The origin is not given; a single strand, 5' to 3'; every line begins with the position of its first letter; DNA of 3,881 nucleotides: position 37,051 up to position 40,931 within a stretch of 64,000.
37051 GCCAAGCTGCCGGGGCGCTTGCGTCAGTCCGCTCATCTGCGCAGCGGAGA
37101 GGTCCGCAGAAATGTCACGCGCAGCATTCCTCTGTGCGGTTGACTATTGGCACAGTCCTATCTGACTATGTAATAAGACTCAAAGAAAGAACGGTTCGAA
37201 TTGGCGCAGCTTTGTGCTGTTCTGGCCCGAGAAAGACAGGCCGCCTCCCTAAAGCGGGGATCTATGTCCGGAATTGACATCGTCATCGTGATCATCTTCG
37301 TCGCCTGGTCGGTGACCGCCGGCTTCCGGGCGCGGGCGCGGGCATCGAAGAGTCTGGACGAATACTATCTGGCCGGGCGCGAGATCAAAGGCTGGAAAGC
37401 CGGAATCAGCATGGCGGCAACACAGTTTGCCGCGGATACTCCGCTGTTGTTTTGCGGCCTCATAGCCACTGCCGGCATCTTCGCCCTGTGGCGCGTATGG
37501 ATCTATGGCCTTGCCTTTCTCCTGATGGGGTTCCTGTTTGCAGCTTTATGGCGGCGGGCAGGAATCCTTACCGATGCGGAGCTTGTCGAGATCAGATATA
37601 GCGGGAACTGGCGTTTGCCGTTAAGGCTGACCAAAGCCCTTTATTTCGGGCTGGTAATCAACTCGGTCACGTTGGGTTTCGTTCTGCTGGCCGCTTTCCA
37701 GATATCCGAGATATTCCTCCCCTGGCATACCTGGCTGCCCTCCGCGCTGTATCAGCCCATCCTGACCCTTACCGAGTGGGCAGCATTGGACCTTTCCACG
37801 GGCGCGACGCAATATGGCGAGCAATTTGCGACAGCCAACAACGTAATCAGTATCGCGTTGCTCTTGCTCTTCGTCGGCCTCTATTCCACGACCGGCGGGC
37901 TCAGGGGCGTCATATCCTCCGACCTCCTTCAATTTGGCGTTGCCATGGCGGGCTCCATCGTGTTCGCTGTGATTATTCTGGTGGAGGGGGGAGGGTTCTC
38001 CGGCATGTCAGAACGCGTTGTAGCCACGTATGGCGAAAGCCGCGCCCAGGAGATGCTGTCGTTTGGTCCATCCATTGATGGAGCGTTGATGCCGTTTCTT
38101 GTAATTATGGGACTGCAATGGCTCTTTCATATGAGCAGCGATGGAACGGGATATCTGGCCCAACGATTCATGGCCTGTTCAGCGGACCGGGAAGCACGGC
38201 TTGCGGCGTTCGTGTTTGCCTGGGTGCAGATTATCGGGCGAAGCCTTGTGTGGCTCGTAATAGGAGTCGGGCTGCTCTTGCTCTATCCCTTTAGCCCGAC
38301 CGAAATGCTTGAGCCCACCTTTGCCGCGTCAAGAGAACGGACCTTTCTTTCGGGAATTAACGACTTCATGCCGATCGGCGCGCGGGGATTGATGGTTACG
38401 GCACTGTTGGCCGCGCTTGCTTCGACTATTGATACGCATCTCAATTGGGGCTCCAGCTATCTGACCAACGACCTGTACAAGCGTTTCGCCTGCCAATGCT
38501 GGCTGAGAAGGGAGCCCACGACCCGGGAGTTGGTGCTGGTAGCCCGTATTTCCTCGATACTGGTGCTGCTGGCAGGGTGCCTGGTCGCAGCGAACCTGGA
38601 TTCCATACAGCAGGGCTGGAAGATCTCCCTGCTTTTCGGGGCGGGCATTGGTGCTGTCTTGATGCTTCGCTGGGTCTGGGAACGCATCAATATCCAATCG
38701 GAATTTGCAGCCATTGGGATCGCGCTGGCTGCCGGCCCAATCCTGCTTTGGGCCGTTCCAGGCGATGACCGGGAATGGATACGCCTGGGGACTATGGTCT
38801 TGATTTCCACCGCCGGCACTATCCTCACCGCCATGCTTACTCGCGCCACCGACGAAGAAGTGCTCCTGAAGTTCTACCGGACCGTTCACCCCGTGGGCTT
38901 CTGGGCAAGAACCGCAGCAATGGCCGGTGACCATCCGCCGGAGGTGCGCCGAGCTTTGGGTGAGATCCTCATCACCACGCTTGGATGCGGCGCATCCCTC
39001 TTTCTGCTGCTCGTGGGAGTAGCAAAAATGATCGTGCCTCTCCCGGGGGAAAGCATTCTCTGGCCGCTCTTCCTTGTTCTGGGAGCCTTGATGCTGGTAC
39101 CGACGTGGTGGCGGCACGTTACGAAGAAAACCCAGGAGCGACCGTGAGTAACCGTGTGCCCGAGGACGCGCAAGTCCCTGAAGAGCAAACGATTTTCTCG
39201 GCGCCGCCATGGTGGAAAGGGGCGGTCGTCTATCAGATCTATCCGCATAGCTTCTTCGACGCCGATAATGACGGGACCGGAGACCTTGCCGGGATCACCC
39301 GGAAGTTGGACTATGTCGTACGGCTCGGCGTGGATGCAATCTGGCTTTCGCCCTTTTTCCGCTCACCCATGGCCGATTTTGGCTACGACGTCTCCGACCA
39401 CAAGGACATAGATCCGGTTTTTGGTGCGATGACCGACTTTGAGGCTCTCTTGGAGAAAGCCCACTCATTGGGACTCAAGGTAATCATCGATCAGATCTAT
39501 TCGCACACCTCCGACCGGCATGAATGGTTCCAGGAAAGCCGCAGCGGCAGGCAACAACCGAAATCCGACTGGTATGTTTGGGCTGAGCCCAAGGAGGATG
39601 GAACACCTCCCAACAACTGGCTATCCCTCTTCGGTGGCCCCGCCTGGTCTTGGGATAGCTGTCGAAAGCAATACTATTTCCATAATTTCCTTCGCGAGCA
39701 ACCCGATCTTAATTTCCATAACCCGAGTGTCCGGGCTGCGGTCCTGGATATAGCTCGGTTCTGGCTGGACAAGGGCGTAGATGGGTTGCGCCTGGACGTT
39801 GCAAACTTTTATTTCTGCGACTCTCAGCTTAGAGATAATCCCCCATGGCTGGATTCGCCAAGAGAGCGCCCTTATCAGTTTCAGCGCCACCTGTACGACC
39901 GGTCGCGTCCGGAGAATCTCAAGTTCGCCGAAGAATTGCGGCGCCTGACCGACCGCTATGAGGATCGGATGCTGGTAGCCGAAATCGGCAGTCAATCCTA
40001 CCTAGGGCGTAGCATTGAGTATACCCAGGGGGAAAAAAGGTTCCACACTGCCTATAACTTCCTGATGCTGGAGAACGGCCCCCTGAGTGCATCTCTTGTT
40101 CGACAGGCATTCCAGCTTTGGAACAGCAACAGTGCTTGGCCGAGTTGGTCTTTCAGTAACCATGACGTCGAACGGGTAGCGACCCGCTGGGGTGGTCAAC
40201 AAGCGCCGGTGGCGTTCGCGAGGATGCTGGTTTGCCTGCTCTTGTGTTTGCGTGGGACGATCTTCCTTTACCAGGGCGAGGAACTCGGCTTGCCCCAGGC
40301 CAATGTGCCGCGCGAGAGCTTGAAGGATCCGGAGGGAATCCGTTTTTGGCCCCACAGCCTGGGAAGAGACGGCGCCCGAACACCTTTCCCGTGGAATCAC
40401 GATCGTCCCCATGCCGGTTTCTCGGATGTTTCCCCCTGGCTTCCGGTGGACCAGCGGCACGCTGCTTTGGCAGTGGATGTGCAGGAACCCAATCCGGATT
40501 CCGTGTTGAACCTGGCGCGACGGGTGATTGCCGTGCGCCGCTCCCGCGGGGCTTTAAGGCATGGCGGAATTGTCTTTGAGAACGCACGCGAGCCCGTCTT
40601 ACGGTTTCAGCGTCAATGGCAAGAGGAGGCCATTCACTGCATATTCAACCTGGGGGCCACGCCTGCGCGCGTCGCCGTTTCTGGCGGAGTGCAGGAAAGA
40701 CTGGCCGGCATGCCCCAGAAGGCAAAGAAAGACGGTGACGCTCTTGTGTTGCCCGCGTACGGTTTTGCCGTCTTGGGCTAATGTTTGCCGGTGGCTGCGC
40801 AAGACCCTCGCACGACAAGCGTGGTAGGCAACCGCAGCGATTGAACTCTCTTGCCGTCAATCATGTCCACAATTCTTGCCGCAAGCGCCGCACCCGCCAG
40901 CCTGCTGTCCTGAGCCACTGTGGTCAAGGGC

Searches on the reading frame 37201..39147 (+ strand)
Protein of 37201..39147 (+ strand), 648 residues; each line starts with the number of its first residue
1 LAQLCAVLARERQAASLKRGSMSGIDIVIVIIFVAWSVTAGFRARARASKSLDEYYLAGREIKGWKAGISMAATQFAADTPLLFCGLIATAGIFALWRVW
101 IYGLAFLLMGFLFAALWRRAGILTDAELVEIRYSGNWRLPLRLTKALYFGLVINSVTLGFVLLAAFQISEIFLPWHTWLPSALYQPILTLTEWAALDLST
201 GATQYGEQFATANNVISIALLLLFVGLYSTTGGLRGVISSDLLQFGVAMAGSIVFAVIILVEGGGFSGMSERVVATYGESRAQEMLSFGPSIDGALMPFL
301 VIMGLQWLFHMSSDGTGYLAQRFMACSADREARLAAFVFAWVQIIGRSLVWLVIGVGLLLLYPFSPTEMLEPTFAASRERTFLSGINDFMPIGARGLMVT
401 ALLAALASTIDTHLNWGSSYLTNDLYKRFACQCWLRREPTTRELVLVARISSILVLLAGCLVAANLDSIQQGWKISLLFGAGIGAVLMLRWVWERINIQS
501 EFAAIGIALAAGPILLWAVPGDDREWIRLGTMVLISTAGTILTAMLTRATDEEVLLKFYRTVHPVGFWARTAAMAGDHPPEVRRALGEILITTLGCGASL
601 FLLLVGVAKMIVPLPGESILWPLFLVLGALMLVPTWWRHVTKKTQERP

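Call 74: search_protein_families(library=pfam, proteins=[window:37201-39147:+], max_evalue=0.00001)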
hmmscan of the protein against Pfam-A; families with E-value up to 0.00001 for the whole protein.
window:37201-39147:+ (648 aa): 1 family
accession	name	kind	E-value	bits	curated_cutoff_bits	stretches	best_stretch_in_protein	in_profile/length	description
PF00474.23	SSF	-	6.2e-30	104.8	22.8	2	195-502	102-400/406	Sodium:solute symporter family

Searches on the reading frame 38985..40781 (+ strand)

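Call 74: search_protein_families(library=pfam, proteins=[window:38985-40781:+], max_evalue=0.00001)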
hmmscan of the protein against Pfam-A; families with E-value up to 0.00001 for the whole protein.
window:38985-40781:+ (598 aa): 1 family
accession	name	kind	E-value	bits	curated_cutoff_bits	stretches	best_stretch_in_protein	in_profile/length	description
PF00128.31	Alpha-amylase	-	1.9e-121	406.9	22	1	84-527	1-446/446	Alpha amylase, catalytic domain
